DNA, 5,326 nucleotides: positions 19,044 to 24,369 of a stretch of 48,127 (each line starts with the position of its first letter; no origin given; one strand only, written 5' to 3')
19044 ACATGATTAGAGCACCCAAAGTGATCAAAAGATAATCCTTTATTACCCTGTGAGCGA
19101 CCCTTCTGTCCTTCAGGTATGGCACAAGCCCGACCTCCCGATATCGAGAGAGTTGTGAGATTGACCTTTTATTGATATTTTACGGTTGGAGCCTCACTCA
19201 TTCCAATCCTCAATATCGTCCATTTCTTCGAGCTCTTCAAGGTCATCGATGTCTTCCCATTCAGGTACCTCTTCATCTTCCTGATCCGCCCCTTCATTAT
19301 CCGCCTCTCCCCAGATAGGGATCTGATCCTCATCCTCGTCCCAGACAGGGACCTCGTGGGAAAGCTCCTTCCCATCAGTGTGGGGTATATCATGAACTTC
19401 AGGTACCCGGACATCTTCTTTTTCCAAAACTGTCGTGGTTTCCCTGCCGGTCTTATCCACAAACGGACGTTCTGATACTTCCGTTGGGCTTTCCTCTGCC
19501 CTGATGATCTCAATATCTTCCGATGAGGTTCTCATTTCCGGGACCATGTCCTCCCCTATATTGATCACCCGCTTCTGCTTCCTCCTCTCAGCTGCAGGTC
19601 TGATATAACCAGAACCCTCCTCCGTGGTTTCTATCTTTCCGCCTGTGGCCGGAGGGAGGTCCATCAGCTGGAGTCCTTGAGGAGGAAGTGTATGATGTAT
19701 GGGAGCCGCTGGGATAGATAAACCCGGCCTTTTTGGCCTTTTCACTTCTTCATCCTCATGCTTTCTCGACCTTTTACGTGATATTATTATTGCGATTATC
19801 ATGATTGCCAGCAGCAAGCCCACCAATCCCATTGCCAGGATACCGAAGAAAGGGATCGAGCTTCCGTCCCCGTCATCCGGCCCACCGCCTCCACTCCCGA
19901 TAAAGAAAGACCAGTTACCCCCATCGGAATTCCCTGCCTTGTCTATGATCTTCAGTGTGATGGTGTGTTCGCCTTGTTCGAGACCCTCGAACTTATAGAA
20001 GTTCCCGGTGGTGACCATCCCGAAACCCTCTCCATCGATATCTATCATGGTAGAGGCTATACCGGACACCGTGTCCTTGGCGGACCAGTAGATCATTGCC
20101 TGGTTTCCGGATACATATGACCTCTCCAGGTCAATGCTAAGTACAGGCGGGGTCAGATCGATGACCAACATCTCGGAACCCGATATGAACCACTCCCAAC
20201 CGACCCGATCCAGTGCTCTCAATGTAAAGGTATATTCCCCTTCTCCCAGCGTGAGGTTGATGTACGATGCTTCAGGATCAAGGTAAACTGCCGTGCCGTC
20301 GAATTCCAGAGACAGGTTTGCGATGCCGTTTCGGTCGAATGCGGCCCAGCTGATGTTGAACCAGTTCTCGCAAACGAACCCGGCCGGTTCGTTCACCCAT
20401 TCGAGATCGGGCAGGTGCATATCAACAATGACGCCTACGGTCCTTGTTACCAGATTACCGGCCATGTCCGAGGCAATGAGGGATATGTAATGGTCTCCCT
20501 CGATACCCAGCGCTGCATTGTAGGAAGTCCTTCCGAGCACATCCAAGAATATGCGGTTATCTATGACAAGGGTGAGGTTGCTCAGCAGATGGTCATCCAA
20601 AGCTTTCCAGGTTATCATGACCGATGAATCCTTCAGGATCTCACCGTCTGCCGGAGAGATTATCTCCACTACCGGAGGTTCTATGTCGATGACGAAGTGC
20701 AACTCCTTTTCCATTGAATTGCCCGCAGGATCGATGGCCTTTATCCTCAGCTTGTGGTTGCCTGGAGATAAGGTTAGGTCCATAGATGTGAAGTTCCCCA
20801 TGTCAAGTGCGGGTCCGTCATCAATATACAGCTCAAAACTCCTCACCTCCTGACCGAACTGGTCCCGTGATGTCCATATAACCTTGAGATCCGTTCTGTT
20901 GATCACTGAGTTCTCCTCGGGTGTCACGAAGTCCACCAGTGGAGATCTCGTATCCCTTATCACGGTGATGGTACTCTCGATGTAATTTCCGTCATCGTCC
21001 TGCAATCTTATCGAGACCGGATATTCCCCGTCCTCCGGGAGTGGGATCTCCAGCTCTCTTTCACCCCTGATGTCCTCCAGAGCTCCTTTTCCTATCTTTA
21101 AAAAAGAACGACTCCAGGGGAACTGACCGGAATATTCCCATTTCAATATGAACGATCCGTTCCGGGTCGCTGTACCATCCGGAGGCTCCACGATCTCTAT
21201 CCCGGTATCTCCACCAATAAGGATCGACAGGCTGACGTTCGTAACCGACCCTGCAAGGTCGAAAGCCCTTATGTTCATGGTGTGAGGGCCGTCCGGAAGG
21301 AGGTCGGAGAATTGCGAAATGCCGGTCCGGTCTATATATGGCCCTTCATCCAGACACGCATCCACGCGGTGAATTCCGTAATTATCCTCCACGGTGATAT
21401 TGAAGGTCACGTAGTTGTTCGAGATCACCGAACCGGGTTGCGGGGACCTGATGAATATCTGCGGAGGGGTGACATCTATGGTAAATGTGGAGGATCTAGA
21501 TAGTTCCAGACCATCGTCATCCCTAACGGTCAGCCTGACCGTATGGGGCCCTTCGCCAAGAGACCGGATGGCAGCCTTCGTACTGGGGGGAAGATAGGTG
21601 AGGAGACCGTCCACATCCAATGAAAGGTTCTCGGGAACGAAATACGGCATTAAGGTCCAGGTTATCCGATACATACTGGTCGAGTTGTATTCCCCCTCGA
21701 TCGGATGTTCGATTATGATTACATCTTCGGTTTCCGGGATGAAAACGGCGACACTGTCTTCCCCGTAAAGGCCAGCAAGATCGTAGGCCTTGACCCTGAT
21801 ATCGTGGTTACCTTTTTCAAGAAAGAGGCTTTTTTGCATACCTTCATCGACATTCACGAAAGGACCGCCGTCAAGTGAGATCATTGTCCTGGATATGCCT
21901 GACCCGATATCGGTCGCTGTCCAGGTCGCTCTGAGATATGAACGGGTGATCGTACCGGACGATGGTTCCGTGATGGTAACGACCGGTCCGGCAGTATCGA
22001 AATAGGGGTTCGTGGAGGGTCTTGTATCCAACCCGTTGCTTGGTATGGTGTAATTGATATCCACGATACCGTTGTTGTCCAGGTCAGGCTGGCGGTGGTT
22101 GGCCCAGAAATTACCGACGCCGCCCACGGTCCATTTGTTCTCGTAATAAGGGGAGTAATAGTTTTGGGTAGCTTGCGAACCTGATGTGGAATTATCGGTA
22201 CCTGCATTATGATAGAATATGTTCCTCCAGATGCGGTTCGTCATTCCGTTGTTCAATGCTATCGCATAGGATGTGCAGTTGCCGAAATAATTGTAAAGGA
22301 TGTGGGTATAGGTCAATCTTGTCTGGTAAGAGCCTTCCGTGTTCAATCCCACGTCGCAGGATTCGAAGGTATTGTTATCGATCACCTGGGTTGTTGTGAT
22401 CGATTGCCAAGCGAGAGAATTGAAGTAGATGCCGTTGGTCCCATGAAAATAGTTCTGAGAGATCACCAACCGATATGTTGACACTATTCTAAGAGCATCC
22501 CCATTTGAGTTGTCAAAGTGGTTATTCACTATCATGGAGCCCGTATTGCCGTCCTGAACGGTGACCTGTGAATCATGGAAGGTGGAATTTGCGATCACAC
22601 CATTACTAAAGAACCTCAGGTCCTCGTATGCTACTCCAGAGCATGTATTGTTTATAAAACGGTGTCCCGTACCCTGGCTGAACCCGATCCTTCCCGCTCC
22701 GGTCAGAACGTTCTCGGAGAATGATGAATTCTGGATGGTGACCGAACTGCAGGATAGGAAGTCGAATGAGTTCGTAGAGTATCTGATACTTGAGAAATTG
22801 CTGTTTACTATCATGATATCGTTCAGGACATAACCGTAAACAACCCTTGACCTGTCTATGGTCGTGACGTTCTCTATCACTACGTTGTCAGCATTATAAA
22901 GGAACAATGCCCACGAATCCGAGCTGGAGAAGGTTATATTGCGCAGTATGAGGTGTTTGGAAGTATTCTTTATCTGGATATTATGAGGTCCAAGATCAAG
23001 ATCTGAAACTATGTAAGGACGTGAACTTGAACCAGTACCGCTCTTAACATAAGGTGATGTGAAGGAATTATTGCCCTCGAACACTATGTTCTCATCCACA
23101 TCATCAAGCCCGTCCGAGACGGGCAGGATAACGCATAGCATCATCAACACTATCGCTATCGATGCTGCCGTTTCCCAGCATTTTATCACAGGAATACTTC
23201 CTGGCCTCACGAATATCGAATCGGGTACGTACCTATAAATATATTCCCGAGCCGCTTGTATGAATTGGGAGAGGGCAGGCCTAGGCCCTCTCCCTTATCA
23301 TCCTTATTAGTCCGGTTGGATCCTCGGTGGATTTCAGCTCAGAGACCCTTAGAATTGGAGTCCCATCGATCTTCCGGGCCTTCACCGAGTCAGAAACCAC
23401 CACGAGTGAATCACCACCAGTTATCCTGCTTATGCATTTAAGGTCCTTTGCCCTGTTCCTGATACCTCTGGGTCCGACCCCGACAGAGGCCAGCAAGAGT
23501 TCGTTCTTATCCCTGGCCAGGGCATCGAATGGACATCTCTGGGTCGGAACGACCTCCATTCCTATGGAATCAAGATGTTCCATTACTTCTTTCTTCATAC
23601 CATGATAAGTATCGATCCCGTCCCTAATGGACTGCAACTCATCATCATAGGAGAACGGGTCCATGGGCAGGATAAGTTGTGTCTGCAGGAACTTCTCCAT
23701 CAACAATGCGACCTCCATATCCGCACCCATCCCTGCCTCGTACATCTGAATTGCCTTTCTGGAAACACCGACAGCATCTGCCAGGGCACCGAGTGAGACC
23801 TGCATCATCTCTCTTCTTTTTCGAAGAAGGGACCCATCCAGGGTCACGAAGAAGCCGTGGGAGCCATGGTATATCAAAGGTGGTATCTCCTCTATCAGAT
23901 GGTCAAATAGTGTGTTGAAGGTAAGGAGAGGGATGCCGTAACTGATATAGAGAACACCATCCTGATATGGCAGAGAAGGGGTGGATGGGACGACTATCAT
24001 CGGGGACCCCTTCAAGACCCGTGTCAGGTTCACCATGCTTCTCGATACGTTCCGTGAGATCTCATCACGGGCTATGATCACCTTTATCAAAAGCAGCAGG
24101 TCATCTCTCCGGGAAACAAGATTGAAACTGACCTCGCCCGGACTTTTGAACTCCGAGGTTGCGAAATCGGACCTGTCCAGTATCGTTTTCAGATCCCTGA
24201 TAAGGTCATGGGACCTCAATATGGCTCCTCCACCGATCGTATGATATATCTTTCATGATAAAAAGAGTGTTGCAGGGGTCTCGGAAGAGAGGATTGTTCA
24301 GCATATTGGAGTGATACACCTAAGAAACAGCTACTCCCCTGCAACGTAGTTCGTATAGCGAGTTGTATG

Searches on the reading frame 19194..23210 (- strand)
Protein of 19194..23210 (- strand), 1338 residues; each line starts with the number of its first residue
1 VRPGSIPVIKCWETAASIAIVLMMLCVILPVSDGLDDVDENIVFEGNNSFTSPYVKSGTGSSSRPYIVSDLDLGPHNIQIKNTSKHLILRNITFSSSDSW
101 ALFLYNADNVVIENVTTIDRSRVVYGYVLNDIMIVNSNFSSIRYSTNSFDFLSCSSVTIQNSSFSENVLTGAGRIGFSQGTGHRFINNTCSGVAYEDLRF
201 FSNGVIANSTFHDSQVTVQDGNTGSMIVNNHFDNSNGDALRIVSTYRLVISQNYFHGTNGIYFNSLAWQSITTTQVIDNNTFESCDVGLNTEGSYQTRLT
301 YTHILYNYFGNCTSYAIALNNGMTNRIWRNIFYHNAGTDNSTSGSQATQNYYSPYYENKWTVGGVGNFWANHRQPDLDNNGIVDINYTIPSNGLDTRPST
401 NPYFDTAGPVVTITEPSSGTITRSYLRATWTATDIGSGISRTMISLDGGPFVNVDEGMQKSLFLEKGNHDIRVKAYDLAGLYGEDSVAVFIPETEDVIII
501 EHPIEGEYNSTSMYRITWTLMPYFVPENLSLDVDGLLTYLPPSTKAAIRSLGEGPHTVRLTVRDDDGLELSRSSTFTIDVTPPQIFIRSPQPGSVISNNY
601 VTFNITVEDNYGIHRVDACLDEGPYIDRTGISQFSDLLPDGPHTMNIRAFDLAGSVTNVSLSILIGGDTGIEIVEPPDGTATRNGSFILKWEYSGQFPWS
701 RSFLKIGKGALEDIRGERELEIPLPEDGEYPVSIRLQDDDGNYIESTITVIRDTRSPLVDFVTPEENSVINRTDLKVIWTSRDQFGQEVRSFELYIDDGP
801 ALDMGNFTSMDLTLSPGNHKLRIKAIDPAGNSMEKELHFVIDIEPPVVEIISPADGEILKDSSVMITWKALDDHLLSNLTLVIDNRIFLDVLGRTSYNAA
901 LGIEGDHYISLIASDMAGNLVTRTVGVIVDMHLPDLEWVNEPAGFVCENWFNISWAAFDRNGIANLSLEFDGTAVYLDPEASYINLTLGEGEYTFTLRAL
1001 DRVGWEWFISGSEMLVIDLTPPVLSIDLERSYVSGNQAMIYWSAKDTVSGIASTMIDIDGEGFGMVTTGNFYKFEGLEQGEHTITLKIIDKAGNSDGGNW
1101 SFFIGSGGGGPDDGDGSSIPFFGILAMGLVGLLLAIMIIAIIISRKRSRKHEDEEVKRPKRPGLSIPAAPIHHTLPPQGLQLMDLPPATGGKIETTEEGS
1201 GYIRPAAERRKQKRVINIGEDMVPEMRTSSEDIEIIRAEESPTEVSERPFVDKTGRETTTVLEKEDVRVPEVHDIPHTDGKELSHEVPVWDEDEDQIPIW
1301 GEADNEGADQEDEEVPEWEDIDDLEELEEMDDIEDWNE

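Call 6: search_protein_families(library=pfam, proteins=[window:19194-23210:-], max_evalue=0.01)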
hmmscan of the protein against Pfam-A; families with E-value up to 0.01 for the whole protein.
window:19194-23210:- (1338 aa): 14 families
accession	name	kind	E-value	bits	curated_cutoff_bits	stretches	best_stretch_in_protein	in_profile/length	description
PF17957.7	Big_7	-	1.4e-23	83.8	24.1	1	846-886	1-42/70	Bacterial Ig domain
PF19077.6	Big_13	-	8.7e-19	68.3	27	0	807-842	64-101/102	Bacterial Ig-like domain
PF09136.16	Glucodextran_B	-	1.2e-14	54.4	27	0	846-930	1-82/83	Glucodextranase, domain B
PF13229.12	Beta_helix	-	2.1e-09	37.6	25.9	1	153-294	7-147/158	Right handed beta helix region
PF13750.12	Big_3_3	-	4.8e-08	33.3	27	0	813-881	11-78/157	Bacterial Ig-like domain (group 3)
PF06832.18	BiPBP_C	-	1.4e-07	31.8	26.8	0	760-833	13-86/90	Penicillin-Binding Protein C-terminus Family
PF07495.19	Y_Y_Y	-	5.3e-05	23.5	26.6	0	980-1003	29-50/65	Y_Y_Y domain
PF04509.17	CheC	-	9.2e-05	22.7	22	0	832-850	20-38/38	CheC-like family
PF14347.11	DUF4399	-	0.00013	22.7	28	0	808-837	52-82/91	Domain of unknown function (DUF4399)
PF15418.12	DUF4625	-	0.00015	22.5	27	0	716-746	93-124/131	Domain of unknown function (DUF4625)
PF18911.6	PKD_4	-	0.00024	21.6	27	0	553-580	59-85/85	PKD domain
PF22091.2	DUF6941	-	0.0003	21.6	27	0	816-844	50-78/125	Family of unknown function (DUF6941)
PF24421.1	Ig_J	-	0.0026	18.3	29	0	1037-1095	27-91/104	Tip attachment protein J, Ig-like domain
PF24107.1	DUF7382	-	0.0082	16.4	27.4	0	815-834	16-35/65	Domain of unknown function (DUF7382)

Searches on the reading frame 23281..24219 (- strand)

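Call 6: search_protein_families(library=pfam, proteins=[window:23281-24219:-], max_evalue=0.01)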
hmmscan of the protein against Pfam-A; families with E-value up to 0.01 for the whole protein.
window:23281-24219:- (312 aa): 2 families
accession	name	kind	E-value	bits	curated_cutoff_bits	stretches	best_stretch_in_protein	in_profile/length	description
PF01381.28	HTH_3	-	4.1e-07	30.4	23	1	132-181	1-51/55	Helix-turn-helix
PF13560.12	HTH_31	-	0.0022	18.7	27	0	129-163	3-37/64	Helix-turn-helix domain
